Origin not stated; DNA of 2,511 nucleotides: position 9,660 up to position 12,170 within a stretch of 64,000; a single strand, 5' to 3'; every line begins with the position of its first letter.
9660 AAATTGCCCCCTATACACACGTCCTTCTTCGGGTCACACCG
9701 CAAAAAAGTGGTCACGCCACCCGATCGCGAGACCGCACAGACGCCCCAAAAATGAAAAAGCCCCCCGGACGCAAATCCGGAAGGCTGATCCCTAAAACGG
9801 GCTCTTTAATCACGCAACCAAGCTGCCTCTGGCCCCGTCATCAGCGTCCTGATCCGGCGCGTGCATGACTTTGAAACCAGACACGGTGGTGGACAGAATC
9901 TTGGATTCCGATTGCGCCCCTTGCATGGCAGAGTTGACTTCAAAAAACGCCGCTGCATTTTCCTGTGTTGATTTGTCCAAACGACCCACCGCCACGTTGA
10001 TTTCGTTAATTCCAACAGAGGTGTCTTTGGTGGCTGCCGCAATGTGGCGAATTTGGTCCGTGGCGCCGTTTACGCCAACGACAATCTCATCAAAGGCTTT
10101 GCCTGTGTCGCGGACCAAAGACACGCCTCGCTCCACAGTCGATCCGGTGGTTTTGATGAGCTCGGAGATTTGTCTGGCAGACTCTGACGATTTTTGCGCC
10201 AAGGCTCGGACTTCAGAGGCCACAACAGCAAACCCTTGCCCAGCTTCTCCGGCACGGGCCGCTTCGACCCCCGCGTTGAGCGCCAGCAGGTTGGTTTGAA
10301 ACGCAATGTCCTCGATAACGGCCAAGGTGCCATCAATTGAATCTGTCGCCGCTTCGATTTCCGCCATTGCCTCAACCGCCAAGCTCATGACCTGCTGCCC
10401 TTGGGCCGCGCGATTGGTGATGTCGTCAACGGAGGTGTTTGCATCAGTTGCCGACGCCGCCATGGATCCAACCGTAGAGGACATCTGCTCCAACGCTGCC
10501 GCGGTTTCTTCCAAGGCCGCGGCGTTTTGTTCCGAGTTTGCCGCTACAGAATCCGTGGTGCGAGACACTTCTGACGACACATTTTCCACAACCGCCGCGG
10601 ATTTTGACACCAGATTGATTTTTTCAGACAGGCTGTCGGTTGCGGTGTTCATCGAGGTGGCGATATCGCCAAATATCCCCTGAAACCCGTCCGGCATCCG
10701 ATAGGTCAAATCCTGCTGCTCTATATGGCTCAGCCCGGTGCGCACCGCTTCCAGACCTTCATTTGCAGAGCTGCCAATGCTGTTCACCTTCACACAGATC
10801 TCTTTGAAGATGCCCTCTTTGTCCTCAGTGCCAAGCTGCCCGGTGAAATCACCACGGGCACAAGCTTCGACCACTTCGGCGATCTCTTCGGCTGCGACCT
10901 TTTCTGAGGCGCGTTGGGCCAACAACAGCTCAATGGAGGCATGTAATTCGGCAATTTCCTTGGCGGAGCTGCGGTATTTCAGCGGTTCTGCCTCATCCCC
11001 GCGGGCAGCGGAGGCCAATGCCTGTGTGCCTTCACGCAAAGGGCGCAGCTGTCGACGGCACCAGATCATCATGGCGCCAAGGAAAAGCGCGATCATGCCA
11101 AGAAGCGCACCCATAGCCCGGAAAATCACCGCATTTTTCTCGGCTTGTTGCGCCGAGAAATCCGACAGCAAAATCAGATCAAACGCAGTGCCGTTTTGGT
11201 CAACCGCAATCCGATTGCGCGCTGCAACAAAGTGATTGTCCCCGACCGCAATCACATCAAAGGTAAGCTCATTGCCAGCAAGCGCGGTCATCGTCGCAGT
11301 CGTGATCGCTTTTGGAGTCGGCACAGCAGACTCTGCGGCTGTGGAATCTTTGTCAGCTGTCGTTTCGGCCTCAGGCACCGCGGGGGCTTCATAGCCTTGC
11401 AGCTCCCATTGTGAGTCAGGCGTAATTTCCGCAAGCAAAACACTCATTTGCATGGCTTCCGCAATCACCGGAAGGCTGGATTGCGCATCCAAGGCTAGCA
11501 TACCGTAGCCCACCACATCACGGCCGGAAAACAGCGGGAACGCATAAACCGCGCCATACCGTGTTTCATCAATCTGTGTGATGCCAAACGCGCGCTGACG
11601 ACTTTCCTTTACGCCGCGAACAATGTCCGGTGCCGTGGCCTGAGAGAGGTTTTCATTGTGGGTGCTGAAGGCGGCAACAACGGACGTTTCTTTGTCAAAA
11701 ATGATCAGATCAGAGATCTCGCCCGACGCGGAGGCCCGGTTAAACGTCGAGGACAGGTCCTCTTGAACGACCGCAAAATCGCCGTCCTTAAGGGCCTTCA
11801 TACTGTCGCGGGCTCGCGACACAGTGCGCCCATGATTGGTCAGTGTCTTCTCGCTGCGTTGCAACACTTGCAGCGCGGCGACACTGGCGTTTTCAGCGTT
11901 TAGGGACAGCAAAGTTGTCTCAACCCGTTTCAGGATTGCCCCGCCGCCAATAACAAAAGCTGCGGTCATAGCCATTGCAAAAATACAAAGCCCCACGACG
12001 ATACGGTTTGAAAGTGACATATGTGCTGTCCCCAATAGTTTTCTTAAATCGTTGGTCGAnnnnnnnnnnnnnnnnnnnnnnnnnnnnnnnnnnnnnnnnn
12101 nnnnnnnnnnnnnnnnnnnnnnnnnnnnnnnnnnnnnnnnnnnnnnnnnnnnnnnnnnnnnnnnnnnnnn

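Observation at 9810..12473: Secreted rhodanese plus orphan chemoreceptor beside a sulfite dehydrogenase: candidate sulfur-taxis system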

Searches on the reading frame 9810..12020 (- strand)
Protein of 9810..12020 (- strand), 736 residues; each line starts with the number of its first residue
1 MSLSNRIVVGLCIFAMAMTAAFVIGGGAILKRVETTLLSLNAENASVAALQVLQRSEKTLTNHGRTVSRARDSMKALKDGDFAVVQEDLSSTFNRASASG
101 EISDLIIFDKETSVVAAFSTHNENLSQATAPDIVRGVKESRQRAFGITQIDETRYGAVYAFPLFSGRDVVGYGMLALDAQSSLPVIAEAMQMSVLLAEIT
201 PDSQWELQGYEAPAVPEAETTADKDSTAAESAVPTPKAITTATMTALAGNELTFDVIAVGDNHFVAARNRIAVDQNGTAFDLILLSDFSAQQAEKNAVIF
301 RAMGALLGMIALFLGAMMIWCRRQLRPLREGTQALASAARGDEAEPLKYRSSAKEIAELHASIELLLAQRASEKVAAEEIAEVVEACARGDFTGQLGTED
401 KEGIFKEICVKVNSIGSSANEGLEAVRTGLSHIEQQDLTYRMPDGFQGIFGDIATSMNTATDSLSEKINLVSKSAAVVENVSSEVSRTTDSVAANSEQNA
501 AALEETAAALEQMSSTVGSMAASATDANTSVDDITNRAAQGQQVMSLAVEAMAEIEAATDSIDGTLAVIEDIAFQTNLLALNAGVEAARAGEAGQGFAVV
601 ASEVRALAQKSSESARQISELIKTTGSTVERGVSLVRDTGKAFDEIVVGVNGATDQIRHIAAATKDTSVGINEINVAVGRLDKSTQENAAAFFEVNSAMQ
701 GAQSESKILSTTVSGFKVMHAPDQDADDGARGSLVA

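Call 5: search_protein_families(library=pfam, proteins=[window:9810-12020:-], max_evalue=0.01)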
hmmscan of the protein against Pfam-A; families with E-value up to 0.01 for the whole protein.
window:9810-12020:- (736 aa): 3 families
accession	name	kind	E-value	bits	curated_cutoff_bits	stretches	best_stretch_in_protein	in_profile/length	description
PF00015.26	MCPsignal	-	1.8e-42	145.6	34.6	1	532-683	5-170/172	Methyl-accepting chemotaxis protein (MCP) signalling domain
PF18947.5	HAMP_2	-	2e-06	28.1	24.3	1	402-464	3-65/67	HAMP domain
PF00672.30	HAMP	-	0.0026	18.5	25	0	322-363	4-44/53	HAMP domain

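Call 7: search_protein_families(library=ncbifam, proteins=[window:9810-12020:-], max_evalue=0.01)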
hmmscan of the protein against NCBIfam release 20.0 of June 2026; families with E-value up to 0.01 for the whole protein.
window:9810-12020:- (736 aa): 8 families
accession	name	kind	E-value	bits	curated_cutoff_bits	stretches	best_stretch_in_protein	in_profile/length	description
NF041847.1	transduc_aer2_vibrio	equivalog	4.4e-71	240.2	1200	1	377-717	413-753/804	aerotaxis transducer Aer2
NF047851.1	MCPCitTducer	equivalog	1.5e-50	172.8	900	1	423-723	221-521/553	methyl-accepting chemotaxis citrate transducer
NF011615.0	PRK15041.1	equivalog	2e-48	165.4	947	1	427-726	226-525/554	methyl-accepting chemotaxis protein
NF011622.0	PRK15048.1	equivalog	5.5e-48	164.4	900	1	432-724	229-521/553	methyl-accepting chemotaxis protein II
NF007309.0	PRK09793.1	equivalog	3.1e-42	145.2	903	1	453-719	248-514/533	methyl-accepting chemotaxis protein IV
NF058645.1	MCPCtpMPsAe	equivalog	4e-24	85.3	900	1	423-662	233-488/558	methyl-accepting chemotaxis protein CtpM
NF050802.1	AspChtxCcaA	equivalog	5.8e-19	67.9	1300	2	553-621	563-631/700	aspartate chemotaxis receptor CcaA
NF041035.1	Rad50_Halo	equivalog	0.0025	16.3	1000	1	410-687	176-444/883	DNA double-strand break repair ATPase Rad50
